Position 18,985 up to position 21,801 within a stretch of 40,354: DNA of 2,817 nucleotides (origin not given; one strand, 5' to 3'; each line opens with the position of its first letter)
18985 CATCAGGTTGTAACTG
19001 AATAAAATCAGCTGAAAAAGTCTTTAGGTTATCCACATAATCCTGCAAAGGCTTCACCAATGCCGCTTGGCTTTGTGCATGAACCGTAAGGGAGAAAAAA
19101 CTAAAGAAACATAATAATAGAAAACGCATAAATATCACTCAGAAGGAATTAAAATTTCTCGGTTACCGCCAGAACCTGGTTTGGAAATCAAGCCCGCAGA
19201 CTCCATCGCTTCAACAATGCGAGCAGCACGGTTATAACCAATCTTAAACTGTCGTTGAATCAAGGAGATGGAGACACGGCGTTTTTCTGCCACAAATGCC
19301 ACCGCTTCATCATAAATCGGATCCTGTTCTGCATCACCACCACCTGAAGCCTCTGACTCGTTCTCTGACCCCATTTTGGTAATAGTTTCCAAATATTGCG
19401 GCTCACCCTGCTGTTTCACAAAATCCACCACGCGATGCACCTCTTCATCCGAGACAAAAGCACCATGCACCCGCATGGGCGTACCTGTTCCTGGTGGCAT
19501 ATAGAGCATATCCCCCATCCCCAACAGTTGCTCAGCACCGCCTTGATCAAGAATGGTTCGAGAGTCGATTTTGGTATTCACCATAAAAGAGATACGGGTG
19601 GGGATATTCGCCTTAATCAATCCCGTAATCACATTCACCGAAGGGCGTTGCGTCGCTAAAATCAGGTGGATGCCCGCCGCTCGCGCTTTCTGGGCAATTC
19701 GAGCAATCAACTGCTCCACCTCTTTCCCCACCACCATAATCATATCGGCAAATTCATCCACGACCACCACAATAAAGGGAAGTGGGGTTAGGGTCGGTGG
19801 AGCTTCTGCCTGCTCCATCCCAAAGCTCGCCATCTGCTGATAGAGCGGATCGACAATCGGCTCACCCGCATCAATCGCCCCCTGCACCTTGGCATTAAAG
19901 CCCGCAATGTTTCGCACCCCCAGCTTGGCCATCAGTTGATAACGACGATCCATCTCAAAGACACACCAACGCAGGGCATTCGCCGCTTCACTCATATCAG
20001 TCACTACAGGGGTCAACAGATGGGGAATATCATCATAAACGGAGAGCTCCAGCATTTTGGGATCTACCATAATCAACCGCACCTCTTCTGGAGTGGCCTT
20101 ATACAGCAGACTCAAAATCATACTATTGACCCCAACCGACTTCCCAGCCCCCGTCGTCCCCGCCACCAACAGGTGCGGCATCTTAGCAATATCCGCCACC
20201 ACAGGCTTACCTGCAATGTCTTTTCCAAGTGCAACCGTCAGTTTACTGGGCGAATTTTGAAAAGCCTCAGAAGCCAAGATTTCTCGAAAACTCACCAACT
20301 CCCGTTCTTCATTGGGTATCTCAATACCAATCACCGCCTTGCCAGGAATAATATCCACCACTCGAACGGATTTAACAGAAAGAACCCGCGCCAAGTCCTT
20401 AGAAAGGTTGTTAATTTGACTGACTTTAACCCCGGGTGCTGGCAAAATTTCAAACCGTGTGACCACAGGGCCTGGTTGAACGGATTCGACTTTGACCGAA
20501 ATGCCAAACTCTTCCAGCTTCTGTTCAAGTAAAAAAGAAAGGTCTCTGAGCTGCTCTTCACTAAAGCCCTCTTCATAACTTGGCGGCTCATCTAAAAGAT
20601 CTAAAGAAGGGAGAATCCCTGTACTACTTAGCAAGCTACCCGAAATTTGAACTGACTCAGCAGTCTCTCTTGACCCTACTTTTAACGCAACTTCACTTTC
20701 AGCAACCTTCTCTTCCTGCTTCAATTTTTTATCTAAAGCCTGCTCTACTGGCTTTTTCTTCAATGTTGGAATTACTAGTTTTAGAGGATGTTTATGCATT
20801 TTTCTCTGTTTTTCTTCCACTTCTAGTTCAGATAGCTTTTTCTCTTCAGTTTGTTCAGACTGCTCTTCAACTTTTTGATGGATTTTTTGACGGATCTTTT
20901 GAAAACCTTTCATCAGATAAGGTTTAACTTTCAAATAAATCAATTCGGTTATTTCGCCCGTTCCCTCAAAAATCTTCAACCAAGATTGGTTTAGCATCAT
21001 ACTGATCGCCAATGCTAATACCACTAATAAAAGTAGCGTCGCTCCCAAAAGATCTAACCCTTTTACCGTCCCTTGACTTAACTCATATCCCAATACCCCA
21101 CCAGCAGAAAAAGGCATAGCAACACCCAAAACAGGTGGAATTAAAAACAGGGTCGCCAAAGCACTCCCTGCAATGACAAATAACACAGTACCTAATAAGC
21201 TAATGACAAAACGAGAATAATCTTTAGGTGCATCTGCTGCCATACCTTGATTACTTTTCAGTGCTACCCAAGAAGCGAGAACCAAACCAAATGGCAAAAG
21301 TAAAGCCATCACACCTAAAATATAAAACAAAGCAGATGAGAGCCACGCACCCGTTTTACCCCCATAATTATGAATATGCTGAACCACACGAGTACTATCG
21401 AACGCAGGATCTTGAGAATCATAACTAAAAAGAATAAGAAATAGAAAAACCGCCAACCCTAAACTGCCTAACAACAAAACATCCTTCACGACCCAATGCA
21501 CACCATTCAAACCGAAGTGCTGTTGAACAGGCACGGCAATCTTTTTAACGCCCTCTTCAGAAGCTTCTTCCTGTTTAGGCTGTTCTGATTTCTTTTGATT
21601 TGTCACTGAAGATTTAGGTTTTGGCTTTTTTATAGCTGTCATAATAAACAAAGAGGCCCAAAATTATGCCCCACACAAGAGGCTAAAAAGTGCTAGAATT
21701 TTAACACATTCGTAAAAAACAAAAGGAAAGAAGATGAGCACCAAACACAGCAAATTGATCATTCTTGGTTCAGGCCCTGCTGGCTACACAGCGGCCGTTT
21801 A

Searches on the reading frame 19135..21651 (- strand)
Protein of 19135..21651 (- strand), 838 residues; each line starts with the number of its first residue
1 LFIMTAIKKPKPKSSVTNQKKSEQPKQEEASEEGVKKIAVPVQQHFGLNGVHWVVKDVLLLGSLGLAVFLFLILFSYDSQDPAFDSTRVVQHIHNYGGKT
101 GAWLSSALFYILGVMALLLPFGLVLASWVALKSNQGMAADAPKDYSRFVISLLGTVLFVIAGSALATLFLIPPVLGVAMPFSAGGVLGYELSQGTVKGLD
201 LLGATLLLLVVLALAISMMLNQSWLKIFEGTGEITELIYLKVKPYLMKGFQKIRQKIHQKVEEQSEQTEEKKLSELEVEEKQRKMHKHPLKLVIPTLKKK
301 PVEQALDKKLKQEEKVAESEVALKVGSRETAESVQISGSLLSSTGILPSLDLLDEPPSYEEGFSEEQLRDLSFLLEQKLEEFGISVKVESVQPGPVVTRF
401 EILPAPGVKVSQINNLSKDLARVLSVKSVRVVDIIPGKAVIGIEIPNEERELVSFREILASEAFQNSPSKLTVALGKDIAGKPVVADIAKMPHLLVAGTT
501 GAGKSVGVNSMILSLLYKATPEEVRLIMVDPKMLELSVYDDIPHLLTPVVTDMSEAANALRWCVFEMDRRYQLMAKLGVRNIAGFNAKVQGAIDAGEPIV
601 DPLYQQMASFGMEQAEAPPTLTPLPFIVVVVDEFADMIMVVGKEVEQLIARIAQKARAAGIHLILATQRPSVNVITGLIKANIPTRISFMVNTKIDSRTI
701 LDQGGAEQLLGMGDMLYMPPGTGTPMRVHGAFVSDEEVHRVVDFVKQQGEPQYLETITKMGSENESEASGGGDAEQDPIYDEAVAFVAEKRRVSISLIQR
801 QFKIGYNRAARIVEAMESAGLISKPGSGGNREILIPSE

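Call 44: search_protein_families(library=ncbifam, proteins=[window:19135-21651:-], max_evalue=0.00001)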
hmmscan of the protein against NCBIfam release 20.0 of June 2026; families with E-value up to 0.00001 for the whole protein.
window:19135-21651:- (838 aa): 5 families
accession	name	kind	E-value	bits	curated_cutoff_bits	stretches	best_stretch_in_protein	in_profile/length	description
NF007615.0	PRK10263.1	equivalog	1.9e-229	764.7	1566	2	341-836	860-1351/1355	DNA translocase FtsK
TIGR03928.1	T7_EssCb_Firm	equivalog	2.8e-29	101.4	778.4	1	491-709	469-661/1296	type VII secretion protein EssC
TIGR03924.1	T7SS_EccC_a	equivalog_domain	7.6e-29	100.9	509.15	1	462-735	413-671/673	type VII secretion protein EccCa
NF041214.1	plasmid_TraB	equivalog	5.7e-15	54.8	800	1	493-702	250-420/639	plasmid transfer protein TraB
TIGR03925.1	T7SS_EccC_b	equivalog_domain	8.5e-14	50.7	346.55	1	466-541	335-411/564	type VII secretion protein EccCb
